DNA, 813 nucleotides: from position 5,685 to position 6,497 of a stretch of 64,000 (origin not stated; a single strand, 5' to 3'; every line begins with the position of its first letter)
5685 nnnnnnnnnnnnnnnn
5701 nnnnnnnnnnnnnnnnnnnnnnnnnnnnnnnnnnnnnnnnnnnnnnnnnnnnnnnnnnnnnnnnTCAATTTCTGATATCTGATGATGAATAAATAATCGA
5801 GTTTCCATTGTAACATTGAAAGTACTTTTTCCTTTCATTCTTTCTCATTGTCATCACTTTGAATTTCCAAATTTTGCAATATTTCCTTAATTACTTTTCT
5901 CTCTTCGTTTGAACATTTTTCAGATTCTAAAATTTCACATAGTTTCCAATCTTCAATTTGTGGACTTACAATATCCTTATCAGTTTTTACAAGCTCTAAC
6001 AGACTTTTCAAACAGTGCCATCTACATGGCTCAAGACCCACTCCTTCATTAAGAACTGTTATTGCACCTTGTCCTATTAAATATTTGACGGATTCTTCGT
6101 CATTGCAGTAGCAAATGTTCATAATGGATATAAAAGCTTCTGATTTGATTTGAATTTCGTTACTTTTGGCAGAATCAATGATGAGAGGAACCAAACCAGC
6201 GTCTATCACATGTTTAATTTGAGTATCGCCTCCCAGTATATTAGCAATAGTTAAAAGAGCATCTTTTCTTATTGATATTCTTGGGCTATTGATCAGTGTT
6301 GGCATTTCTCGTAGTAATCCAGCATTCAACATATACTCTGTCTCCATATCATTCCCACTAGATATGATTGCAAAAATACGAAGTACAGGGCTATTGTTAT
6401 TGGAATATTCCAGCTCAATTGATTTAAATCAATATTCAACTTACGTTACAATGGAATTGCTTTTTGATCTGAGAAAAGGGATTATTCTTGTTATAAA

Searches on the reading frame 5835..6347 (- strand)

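Call 67: search_protein_families(library=pfam, proteins=[window:5835-6347:-], max_evalue=0.0001)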
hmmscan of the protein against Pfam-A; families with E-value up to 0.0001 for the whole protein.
window:5835-6347:- (170 aa): 1 family
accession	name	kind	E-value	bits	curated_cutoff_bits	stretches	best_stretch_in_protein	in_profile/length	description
PF00514.29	Arm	-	2.7e-08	34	20.6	0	3-37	5-39/41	Armadillo/beta-catenin-like repeat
